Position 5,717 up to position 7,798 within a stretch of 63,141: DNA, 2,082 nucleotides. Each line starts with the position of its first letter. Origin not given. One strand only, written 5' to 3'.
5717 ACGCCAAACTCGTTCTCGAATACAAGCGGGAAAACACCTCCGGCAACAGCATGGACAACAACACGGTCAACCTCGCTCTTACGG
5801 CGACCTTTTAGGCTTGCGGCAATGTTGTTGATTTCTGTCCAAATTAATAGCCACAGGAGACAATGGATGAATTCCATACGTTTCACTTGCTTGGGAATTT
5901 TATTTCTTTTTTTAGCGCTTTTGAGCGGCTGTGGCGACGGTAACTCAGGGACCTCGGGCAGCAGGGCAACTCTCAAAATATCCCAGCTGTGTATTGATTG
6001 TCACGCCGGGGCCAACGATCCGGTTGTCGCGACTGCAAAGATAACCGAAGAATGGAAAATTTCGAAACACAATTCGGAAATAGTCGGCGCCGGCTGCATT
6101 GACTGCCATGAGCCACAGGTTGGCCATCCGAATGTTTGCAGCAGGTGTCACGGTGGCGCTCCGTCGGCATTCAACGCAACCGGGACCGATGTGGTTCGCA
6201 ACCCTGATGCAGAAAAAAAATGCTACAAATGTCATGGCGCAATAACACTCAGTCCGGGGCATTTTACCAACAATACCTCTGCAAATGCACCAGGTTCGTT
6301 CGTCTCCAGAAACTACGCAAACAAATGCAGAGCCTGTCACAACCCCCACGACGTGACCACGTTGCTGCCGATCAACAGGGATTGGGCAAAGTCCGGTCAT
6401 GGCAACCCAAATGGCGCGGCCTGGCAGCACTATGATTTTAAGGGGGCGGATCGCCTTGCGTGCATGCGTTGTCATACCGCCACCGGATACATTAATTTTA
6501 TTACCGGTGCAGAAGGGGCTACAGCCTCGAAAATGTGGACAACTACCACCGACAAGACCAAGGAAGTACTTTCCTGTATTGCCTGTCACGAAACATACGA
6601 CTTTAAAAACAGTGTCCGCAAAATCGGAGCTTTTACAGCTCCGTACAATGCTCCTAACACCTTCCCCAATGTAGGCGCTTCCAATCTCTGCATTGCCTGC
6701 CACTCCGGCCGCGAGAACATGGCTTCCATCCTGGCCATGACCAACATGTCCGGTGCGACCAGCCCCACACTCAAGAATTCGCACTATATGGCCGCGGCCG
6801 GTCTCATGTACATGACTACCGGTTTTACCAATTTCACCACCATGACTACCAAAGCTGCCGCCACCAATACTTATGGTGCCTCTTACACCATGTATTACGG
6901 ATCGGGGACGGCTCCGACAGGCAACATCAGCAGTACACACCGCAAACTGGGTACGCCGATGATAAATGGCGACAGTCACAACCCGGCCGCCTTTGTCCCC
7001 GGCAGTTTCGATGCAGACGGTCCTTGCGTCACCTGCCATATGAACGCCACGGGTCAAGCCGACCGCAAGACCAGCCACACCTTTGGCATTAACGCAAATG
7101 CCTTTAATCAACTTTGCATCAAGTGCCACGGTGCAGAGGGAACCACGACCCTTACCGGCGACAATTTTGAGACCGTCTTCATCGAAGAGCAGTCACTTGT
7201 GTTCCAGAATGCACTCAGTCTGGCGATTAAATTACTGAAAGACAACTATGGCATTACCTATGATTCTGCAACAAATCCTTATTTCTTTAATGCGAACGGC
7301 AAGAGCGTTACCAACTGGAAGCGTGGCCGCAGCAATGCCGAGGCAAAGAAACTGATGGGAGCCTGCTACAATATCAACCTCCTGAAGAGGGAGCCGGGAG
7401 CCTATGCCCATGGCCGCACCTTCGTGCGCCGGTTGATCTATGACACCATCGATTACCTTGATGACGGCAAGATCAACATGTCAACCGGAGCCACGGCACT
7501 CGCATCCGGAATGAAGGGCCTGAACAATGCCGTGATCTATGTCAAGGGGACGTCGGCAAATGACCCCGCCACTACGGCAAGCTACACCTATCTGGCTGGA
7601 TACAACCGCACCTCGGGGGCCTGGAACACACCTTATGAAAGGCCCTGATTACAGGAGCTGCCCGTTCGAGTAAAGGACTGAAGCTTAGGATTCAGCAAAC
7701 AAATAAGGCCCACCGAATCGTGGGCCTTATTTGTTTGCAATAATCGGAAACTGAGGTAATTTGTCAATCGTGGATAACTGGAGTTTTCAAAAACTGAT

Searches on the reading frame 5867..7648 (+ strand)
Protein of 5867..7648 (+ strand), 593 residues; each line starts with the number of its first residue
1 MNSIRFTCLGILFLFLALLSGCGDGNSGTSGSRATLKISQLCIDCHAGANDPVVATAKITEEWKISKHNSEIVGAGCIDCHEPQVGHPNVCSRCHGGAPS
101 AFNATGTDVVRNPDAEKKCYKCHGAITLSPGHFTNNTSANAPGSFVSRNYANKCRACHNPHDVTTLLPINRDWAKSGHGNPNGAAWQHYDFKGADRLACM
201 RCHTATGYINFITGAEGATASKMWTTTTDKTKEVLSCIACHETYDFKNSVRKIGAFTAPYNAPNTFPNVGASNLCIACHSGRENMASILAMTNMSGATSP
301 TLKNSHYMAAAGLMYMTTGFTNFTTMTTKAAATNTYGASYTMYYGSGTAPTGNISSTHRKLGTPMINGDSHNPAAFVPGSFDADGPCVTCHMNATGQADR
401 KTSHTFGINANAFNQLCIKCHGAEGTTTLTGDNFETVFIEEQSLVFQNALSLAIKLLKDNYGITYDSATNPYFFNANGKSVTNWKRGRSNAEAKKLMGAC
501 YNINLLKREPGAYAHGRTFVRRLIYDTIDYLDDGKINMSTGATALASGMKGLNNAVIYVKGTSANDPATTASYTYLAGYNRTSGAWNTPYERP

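Call 7: search_protein_families(library=pfam, proteins=[window:5867-7645:+], max_evalue=1)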
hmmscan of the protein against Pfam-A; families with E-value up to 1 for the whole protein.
seq(593 aa): 10 families
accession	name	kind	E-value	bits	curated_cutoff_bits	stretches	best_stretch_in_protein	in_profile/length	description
PF14522.11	Cytochrome_C7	-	9.2e-15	54.7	24.8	4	195-280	12-67/67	Cytochrome c7 and related cytochrome c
PF14537.11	Cytochrom_c3_2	-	3.2e-13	50.4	25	4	38-95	25-78/79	Cytochrome c3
PF09699.15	Paired_CXXCH_1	-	1.1e-08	35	20.6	2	384-423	6-38/41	Doubled CXXCH motif (Paired_CXXCH_1)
PF02335.20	Cytochrom_C552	-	5.7e-06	26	24.1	2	386-537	246-379/438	Cytochrome c552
PF03264.19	Cytochrom_NNT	-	1.1e-05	25.6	24.1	1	189-242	118-165/174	NapC/NirT cytochrome c family, N-terminal region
PF02085.21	Cytochrom_CIII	-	0.00015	22.5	22.9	1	386-425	48-86/101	Class III cytochrome C family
PF22678.1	Cytochrom_c_NrfB-like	-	0.00074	20.4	27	0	387-424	1-43/89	Cytochrome c-type protein NrfB-like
PF02723.19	CoV_E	-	0.23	12.1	32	0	34-55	30-51/75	Coronavirus small envelope protein E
PF24443.1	DUF7562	-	0.31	11.7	27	0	223-246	1-23/95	Family of unknown function (DUF7562)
PF13442.11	Cytochrome_CBB3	-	0.49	11.2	27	0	412-435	9-33/68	Cytochrome C oxidase, cbb3-type, subunit III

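Call 8: search_protein_families(library=ncbifam, proteins=[window:5867-7645:+], max_evalue=1)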
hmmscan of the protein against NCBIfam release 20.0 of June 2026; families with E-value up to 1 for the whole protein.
seq(593 aa): 5 families
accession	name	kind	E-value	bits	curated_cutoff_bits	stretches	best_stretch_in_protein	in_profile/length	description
TIGR03153.1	cytochr_NrfH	equivalog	6.7e-06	26.2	134.2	1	41-126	68-136/138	cytochrome c nitrite reductase small subunit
NF008659.0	PRK11659.1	equivalog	1.4e-05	24.8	184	2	197-281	47-119/188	cytochrome c nitrite reductase pentaheme subunit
TIGR01905.1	paired_CXXCH_1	subfamily_domain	0.0071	16.2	25.2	0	152-162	7-17/41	doubled CXXCH domain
NF041198.1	UshA_like_PCGU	equivalog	0.029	13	275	1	197-284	409-484/519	UshA-like (seleno)protein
TIGR02161.1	napC_nirT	subfamily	0.68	9.8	310.6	1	39-84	45-85/185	periplasmic nitrate (or nitrite) reductase c-type cytochrome, NapC/NirT family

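Call 41: search_solved_structures(query=window:5867-7648:+, max_evalue=1)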
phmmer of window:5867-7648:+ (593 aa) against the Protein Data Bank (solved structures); distinct sequences matched with E-value up to 1: 4.
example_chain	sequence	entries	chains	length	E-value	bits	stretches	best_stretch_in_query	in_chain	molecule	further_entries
3ubr_A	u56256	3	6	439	0.035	15.8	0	357-424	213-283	Cytochrome c-552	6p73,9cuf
1fs7_A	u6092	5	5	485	0.074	14.7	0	184-249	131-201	CYTOCHROME C NITRITE REDUCTASE | Cytochrome c-552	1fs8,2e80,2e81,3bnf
1fs9_A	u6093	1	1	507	0.084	14.5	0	184-249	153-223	CYTOCHROME C NITRITE REDUCTASE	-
1qdb_A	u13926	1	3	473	0.57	11.7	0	184-250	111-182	CYTOCHROME C NITRITE REDUCTASE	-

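Call 57: find_homologous_proteins(query=window:5867-7648:+, max_evalue=0.001)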
Query window:5867-7648:+ (593 aa): 480 proteins with E <= 0.001 among 8000 candidates; the best 120 are listed.
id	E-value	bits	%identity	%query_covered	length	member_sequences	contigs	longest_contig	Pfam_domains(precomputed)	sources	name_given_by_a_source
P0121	0.0e+0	1384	100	100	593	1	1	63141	PF09699.16,PF14537.12,PF03264.20,PF02335.21,PF14522.12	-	-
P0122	7.8e-286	967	72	100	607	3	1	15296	PF09699.16,PF14537.12,PF03264.20,PF02085.22,PF14522.12,PF22113.2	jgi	-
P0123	6.4e-284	961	71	99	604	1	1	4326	PF09699.16,PF14537.12,PF03264.20,PF02335.21,PF14522.12,PF22113.2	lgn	-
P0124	1.4e-252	858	64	99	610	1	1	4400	PF14537.12,PF02085.22,PF14522.12,PF22113.2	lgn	-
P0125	1.0e-239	815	61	100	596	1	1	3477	PF09699.16,PF14537.12,PF03264.20,PF02335.21,PF14522.12,PF22113.2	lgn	-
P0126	7.7e-211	720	59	94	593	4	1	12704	PF09699.16,PF14537.12,PF02335.21,PF14522.12,PF22113.2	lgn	-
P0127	2.9e-175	602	51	98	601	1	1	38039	PF14537.12,PF14522.12,PF22113.2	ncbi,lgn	-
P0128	9.2e-174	597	49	100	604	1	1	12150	PF14537.12,PF02335.21,PF14522.12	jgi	jgi:formate-dependent nitrite reductase cytochrome c552 subunit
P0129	1.1e-167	577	49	99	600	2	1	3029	PF09699.16,PF14537.12,PF03264.20,PF14522.12,PF22113.2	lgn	-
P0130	4.6e-165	569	46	97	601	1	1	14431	PF09699.16,PF14537.12,PF03264.20,PF14522.12,PF22113.2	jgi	jgi:hypothetical protein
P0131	1.3e-164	567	49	99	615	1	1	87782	PF09699.16,PF14537.12,PF14522.12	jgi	jgi:predicted CXXCH cytochrome family protein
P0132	3.5e-164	566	48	99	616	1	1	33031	PF09699.16,PF14537.12,PF02335.21,PF14522.12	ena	-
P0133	7.6e-163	561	47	100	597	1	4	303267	PF09699.16,PF14537.12,PF03264.20,PF14522.12,PF22113.2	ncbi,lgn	-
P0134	3.7e-161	556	52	90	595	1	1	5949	PF09699.16,PF14537.12,PF14522.12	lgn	-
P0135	9.5e-159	548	47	99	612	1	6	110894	PF09699.16,PF14537.12,PF02335.21,PF14522.12,PF22113.2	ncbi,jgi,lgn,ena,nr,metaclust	ncbi:MAG: hypothetical protein A2075_17880 [Geobacteraceae bacterium GWC2_58_44]|nr:MAG: hypothetica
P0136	1.8e-157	544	47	98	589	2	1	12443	PF14537.12,PF03264.20,PF14522.12,PF22113.2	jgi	-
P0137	2.8e-157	543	48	98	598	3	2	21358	PF14537.12,PF14522.12,PF22113.2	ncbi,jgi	jgi:hypothetical protein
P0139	7.8e-156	538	48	96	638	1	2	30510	PF09699.16,PF14537.12,PF02085.22,PF14522.12,PF22113.2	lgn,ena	-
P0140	1.3e-154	534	49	96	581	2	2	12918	PF09699.16,PF14537.12,PF14522.12,PF22113.2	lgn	-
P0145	2.4e-152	527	46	99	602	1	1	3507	PF14537.12,PF03264.20,PF14522.12,PF22113.2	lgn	-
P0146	8.2e-152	525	48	98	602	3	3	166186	PF14537.12,PF03264.20,PF14522.12,PF22113.2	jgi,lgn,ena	-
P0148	1.3e-149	518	47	94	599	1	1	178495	PF09699.16,PF14537.12,PF03264.20,PF14522.12,PF22113.2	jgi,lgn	-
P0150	3.0e-149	516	46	95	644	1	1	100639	PF09699.16,PF14537.12,PF14522.12,PF22113.2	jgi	jgi:hypothetical protein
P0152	2.7e-148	513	44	98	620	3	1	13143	PF09699.16,PF14537.12,PF14522.12,PF22113.2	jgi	jgi:hypothetical protein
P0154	1.5e-147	511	46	98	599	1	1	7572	PF14537.12,PF03264.20,PF14522.12,PF22113.2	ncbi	-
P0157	1.1e-145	505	46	94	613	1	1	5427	PF09699.16,PF14537.12,PF14522.12,PF22113.2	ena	-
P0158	1.5e-145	504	44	99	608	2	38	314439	PF09699.16,PF14537.12,PF03264.20,PF02085.22,PF02335.21,PF14522.12,PF22113.2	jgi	jgi:formate-dependent nitrite reductase cytochrome c552 subunit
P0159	2.7e-145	503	46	99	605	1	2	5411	PF09699.16,PF14537.12,PF02085.22,PF02335.21,PF14522.12,PF22113.2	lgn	-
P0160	1.5e-144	501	44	98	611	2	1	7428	PF09699.16,PF14537.12,PF02335.21,PF14522.12,PF22113.2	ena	-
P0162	2.1e-143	497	46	95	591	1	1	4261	PF09699.16,PF14537.12,PF14522.12,PF22113.2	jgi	jgi:hypothetical protein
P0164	7.9e-143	495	47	89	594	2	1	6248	PF14537.12,PF03264.20,PF14522.12,PF22113.2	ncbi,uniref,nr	ncbi:hypothetical protein [Geomonas sp.]|uniref:hypothetical protein n=1 Tax=Geomonas sp. TaxID=2651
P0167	1.7e-142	494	42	99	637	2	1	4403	PF09699.16,PF14537.12,PF02335.21,PF14522.12,PF22113.2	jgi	jgi:hypothetical protein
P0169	2.4e-142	494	44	98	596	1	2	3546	PF14537.12,PF03264.20,PF14522.12,PF22113.2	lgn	-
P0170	2.1e-141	490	46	95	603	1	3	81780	PF09699.16,PF14537.12,PF02085.22,PF02335.21,PF14522.12,PF22113.2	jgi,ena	-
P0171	3.1e-141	490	45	97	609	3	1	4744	PF09699.16,PF14537.12,PF03264.20,PF14522.12,PF22113.2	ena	-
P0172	7.1e-141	489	44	97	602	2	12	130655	PF09699.16,PF14537.12,PF14522.12,PF22113.2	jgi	-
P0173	1.1e-140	488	44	100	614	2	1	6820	PF14537.12,PF02085.22,PF14522.12,PF22113.2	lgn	-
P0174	1.7e-140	487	46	92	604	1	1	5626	PF14537.12,PF02335.21,PF14522.12,PF22113.2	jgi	jgi:predicted nucleic-acid-binding Zn-ribbon protein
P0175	6.6e-140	485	45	96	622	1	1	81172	PF09699.16,PF14537.12,PF02335.21,PF14522.12,PF22113.2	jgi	jgi:hypothetical protein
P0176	1.3e-139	485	44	94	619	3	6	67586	PF09699.16,PF14537.12,PF02335.21,PF14522.12,PF22113.2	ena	-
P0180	2.0e-138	481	45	94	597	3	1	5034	PF09699.16,PF14537.12,PF02335.21,PF14522.12,PF22113.2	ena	-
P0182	6.6e-138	479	42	99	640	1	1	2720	PF14537.12,PF02335.21,PF14522.12,PF22113.2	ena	-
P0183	1.2e-137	478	44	99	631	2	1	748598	PF14537.12,PF14522.12,PF22113.2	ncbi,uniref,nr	ncbi:multiheme c-type cytochrome [Geomonas limicola]|uniref:multiheme c-type cytochrome n=1 Tax=Geom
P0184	1.8e-137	477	44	93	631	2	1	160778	PF09699.16,PF14537.12,PF02335.21,PF14522.12,PF22113.2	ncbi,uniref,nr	ncbi:C-type polyheme cytochrome OmcB [Geomonas silvestris]|uniref:C-type polyheme cytochrome OmcB n=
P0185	2.9e-137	477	43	97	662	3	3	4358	PF09699.16,PF14537.12,PF14522.12,PF22113.2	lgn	-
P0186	5.8e-136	472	42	98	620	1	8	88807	PF14537.12,PF14522.12,PF22113.2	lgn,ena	-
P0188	8.6e-136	472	44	97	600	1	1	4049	PF14522.12,PF22113.2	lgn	-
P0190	2.6e-134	467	46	93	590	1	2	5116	PF09699.16,PF14537.12,PF03264.20,PF02085.22,PF14522.12,PF22113.2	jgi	jgi:nitrate/TMAO reductase-like tetraheme cytochrome c subunit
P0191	8.3e-134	465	49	84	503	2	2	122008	PF14537.12,PF03264.20,PF14522.12,PF22113.2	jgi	jgi:hypothetical protein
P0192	1.9e-133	464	46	97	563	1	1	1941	PF09699.16,PF14537.12,PF14522.12,PF22113.2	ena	-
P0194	8.8e-133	462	43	98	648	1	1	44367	PF09699.16,PF14537.12,PF02085.22,PF14522.12,PF22113.2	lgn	-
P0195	1.2e-132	461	44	97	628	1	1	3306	PF09699.16,PF14537.12,PF14522.12,PF22113.2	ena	-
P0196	1.4e-132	461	44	90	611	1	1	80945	PF09699.16,PF14537.12,PF14522.12,PF22113.2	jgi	-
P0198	1.5e-131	458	44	97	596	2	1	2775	PF09699.16,PF14537.12,PF03264.20,PF02085.22,PF02335.21,PF14522.12,PF22113.2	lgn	-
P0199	2.2e-130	454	46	86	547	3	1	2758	PF14537.12,PF14522.12,PF22113.2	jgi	jgi:hypothetical protein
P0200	1.9e-129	451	48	85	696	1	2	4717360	PF09699.16,PF14537.12,PF14522.12,PF22113.2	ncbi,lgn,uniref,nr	ncbi:hypothetical protein [Geobacter sp. SVR]|uniref:multiheme c-type cytochrome n=1 Tax=Geobacter s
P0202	4.9e-129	450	43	94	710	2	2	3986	PF09699.16,PF14537.12,PF14522.12,PF22113.2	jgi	jgi:hypothetical protein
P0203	5.4e-129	449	43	93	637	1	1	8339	PF09699.16,PF14537.12,PF14522.12,PF22113.2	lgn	-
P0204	1.8e-128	448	43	93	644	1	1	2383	PF09699.16,PF02085.22,PF02335.21,PF14522.12,PF22113.2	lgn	-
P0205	1.0e-127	445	42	94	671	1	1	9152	PF09699.16,PF14537.12,PF02085.22,PF14522.12,PF22113.2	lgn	-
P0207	1.2e-126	442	43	97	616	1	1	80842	PF09699.16,PF14537.12,PF03264.20,PF02085.22,PF14522.12,PF22113.2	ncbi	-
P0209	3.9e-126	440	42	99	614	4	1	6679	PF09699.16,PF14537.12,PF03264.20,PF14522.12,PF22113.2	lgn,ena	-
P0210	6.2e-125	436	42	93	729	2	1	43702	PF09699.16,PF14537.12,PF14522.12,PF22113.2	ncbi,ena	-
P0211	1.5e-124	435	41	100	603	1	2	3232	PF09699.16,PF14537.12,PF03264.20,PF14522.12,PF22113.2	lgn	-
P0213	4.1e-124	433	46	93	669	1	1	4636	PF09699.16,PF14537.12,PF14522.12,PF22113.2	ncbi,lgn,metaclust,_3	metaclust:\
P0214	5.9e-124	433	43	93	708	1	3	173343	PF09699.16,PF14537.12,PF14522.12,PF22113.2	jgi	jgi:hypothetical protein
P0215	6.2e-124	433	44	88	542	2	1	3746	PF14537.12,PF14522.12,PF22113.2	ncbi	ncbi:MAG TPA: hypothetical protein VIK40_03990, partial [Geomonas sp.]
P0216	7.2e-124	433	42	99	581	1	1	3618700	PF09699.16,PF14537.12,PF14522.12,PF22113.2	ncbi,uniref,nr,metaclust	ncbi:hypothetical protein [Geobacter pickeringii]|uniref:hypothetical protein n=1 Tax=Geobacter pick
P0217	1.2e-123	432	42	99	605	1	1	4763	PF02335.21,PF14522.12,PF22113.2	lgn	-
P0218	7.7e-123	429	47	82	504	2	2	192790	PF09699.16,PF14537.12,PF14522.12,PF22113.2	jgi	jgi:hypothetical protein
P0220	1.7e-121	425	52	69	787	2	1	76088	PF09699.16,PF14537.12,PF02085.22,PF14522.12,PF22113.2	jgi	jgi:hypothetical protein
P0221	2.4e-120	421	42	98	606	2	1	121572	PF09699.16,PF14537.12,PF14522.12,PF22113.2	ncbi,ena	-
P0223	4.7e-120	420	43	97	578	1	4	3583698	PF09699.16,PF14537.12,PF14522.12,PF22113.2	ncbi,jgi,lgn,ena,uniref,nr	ncbi:hypothetical protein [Geobacter benzoatilyticus]|jgi:hypothetical protein|uniref:Uncharacterize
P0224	8.6e-120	419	42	97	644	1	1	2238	PF09699.16,PF14537.12,PF03264.20,PF02085.22,PF14522.12,PF22113.2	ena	-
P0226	1.1e-118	415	43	90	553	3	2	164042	PF09699.16,PF14537.12,PF03264.20,PF14522.12,PF22113.2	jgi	jgi:hypothetical protein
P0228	4.1e-118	414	42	99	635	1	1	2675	PF09699.16,PF14537.12,PF14522.12,PF22113.2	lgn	-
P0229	4.8e-118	413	43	93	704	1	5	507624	PF09699.16,PF14537.12,PF02085.22,PF02335.21,PF14522.12,PF22113.2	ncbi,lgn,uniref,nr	ncbi:NapC/NirT family cytochrome c [Geomonas sp. Red32]|uniref:NapC/NirT family cytochrome c n=1 Tax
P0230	2.7e-117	411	51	74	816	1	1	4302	PF09699.16,PF14537.12,PF14522.12,PF22113.2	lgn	-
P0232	1.8e-116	408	43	93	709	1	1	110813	PF09699.16,PF14537.12,PF14522.12,PF22113.2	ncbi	ncbi:hypothetical protein GMSM_27080 [Geomonas sp. Red276]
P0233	2.1e-116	408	41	100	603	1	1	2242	PF09699.16,PF14537.12,PF03264.20,PF02085.22,PF14522.12,PF22113.2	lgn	-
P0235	1.0e-115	406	42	99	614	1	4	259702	PF09699.16,PF14537.12,PF14522.12,PF22113.2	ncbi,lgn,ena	-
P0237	1.5e-115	405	42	95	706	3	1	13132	PF09699.16,PF14537.12,PF02085.22,PF14522.12,PF22113.2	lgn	-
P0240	2.8e-114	401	41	98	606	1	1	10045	PF09699.16,PF14537.12,PF03264.20,PF02085.22,PF14522.12,PF22113.2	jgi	jgi:hypothetical protein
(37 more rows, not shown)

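Call 59: search_protein_families(library=pfam, proteins=[P0122, P0135, P0184], max_evalue=0.01)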
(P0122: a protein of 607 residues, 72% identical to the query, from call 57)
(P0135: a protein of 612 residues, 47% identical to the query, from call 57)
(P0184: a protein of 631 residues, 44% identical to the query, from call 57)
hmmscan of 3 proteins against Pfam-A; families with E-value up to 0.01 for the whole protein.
P0122 (607 aa): 7 families
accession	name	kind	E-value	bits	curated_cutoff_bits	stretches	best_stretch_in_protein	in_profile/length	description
PF14522.11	Cytochrome_C7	-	6.1e-13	48.8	24.8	2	251-307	12-54/67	Cytochrome c7 and related cytochrome c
PF14537.11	Cytochrom_c3_2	-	3.6e-12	47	25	2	36-109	9-78/79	Cytochrome c3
PF22113.1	Mtrc-MtrF_II-IV_dom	-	1.4e-11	44.7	30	1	130-306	6-168/176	Outer membrane cytochrome MtrC/MtrF-like, domains II/IV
PF02085.21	Cytochrom_CIII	-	5.3e-08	33.6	22.9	0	409-446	48-84/101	Class III cytochrome C family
PF09699.15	Paired_CXXCH_1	-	1.8e-07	31.2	20.6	0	407-446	6-38/41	Doubled CXXCH motif (Paired_CXXCH_1)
PF03264.19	Cytochrom_NNT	-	7.4e-06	26.2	24.1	1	40-109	23-86/174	NapC/NirT cytochrome c family, N-terminal region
PF22678.1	Cytochrom_c_NrfB-like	-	9.5e-05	23.2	27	0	410-446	1-42/89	Cytochrome c-type protein NrfB-like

P0135 (612 aa): 7 families
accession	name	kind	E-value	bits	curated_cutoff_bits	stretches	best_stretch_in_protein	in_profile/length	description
PF14522.11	Cytochrome_C7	-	1.7e-13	50.6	24.8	1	387-432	12-54/67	Cytochrome c7 and related cytochrome c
PF22113.1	Mtrc-MtrF_II-IV_dom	-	3.4e-12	46.7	30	1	153-288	29-169/176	Outer membrane cytochrome MtrC/MtrF-like, domains II/IV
PF09699.15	Paired_CXXCH_1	-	6.3e-09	35.8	20.6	1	38-80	6-38/41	Doubled CXXCH motif (Paired_CXXCH_1)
PF14537.11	Cytochrom_c3_2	-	1e-08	35.9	25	1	37-92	25-78/79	Cytochrome c3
PF02335.20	Cytochrom_C552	-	5.3e-06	26.1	24.1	0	387-430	243-286/438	Cytochrome c552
PF02085.21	Cytochrom_CIII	-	0.00036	21.3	22.9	0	194-287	28-87/101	Class III cytochrome C family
PF03264.19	Cytochrom_NNT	-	0.0062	16.7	24.1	1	26-89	24-83/174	NapC/NirT cytochrome c family, N-terminal region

P0184 (631 aa): 6 families
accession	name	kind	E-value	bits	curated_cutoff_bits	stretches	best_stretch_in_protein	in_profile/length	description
PF14522.11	Cytochrome_C7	-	1.3e-17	63.8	24.8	3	28-92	4-66/67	Cytochrome c7 and related cytochrome c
PF22113.1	Mtrc-MtrF_II-IV_dom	-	4.2e-14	52.9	30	1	85-249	6-173/176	Outer membrane cytochrome MtrC/MtrF-like, domains II/IV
PF14537.11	Cytochrom_c3_2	-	2.1e-10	41.4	25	0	33-92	22-78/79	Cytochrome c3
PF09699.15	Paired_CXXCH_1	-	5.8e-10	39.1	20.6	0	383-424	6-39/41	Doubled CXXCH motif (Paired_CXXCH_1)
PF02335.20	Cytochrom_C552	-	3.3e-06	26.8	24.1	0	25-79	75-134/438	Cytochrome c552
PF02085.21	Cytochrom_CIII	-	0.0044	17.8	22.9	0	29-92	38-101/101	Class III cytochrome C family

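Call 68: predict_structure(alignment_id=A3)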
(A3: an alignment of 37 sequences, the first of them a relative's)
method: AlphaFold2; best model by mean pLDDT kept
length: 593 residues; sequences in the alignment: 37
mean_pLDDT: 74.3   pTM: 0.77
mean pLDDT of the five models: 74.3, 73.0, 71.9, 70.6, 65.2
residues with pLDDT >= 90: 100; 70-90: 294; 50-70: 139; < 50: 60
segments of 3 or more residues with pLDDT < 50: 1-3, 18-32, 89-106, 164-166, 216-222, 342-354
pLDDT, mean of each block of 10 residues (from residue 1): 56 56 32 63 77 68 78 73 60 37 53 73 64 54 60 70 59 73 61 65 79 57 57 74 75 72 68 85 82 78 79 82 79 66 41 63 89 93 88 79 73 89 87 89 91 96 84 79 86 93 90 84 91 86 92 92 92 89 84 72
secondary structure, 60 per line:
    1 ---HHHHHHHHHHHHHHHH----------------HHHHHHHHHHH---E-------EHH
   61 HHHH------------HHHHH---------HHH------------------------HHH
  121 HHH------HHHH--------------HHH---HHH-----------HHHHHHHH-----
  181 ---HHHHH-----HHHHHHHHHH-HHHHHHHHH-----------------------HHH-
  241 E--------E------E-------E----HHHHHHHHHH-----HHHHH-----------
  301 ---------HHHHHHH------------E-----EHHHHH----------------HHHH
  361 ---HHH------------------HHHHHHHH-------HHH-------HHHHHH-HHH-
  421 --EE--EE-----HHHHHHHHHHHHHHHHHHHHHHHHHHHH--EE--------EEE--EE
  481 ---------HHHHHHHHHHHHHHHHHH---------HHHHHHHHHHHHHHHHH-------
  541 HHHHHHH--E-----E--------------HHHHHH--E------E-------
elements in order: H4-19 H36-46 H59-64 H77-81 H118-123 H130-133 H168-175 H184-188 H194-203 H205-213 H270-279 H285-289 H310-316 H336-340 H357-360 H385-392 H410-415 H434-461 E474-476 H490-507 H517-533 H541-547 H571-576

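Call 72: fold_search(model_id=the predicted structure, library=pdb)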
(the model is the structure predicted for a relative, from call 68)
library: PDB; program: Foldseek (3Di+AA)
matches with E <= 10: 34; with E <= 0.001: 0
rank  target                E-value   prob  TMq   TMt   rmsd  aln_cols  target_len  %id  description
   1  2j7a_A                3.4e-01  0.14  0.15  0.17  16.7       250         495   15  Crystal structure of cytochrome c nitrite reductase NrfHA complex from Desulfovibrio vulgaris (released 2006-12-06)
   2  3bng                  5.3e-01  0.35  0.17  0.20  13.9       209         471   15  W. succinogenes NrfA Y218F (released 2008-02-26)
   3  3f29_A                6.3e-01  0.15  0.29  0.33  15.1       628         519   13  Structure of the Thioalkalivibrio nitratireducens cytochrome c nitrite reductase in complex with sulfite (released 2008-12-09)
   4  2j7a_K                6.3e-01  0.11  0.22  0.25  18.3       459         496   14  Crystal structure of cytochrome c nitrite reductase NrfHA complex from Desulfovibrio vulgaris (released 2006-12-06)
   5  3rkh_A                8.7e-01  0.10  0.26  0.29  16.4       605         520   14  Structure of the Thioalkalivibrio nitratireducens cytochrome c nitrite reductase in a complex with nitrite (full occup (released 2011-06-15)
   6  2j7a_H                9.2e-01  0.09  0.23  0.26  18.4       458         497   14  Crystal structure of cytochrome c nitrite reductase NrfHA complex from Desulfovibrio vulgaris (released 2006-12-06)
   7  1oah_B                1.0e+00  0.08  0.13  0.15   9.7       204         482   18  Cytochrome c Nitrite Reductase from Desulfovibrio desulfuricans ATCC 27774: The relevance of the two calcium sites in  (released 2003-05-08)
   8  3f29_B                1.3e+00  0.11  0.29  0.33  15.3       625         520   14  Structure of the Thioalkalivibrio nitratireducens cytochrome c nitrite reductase in complex with sulfite (released 2008-12-09)
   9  4rkm_G                1.4e+00  0.08  0.12  0.11  10.4       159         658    9  Wolinella succinogenes octaheme sulfite reductase MccA, form I (released 2015-02-04)
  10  1oah_A                1.7e+00  0.08  0.13  0.16   9.3       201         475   17  Cytochrome c Nitrite Reductase from Desulfovibrio desulfuricans ATCC 27774: The relevance of the two calcium sites in  (released 2003-05-08)
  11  6v0a_C                1.7e+00  0.07  0.23  0.29  15.9       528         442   10  Crystal structure of cytochrome c nitrite reductase from the bacterium Geobacter lovleyi with bound sulfate (released 2020-06-17)
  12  2ot4_A                1.8e+00  0.07  0.26  0.29  16.3       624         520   13  Structure of a hexameric multiheme c nitrite reductase from the extremophile bacterium Thiolkalivibrio nitratireducens (released 2008-04-08)
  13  4rkn_B                2.3e+00  0.14  0.15  0.13   9.4       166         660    9  Wolinella succinogenes octaheme sulfite reductase MccA, form II (released 2015-02-04)
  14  3mmo_A                2.6e+00  0.04  0.24  0.26  16.8       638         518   12  Structure of the Thioalkalivibrio nitratireducens cytochrome c nitrite reductase in complex with cyanide (released 2010-09-29)
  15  9l8v_A                4.3e+00  0.02  0.09  0.10  13.5       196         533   13  PyrN C-terminl domain in complex with L-glutamyl-sulfamoyl-adenosine (GSA) (released 2025-12-31)
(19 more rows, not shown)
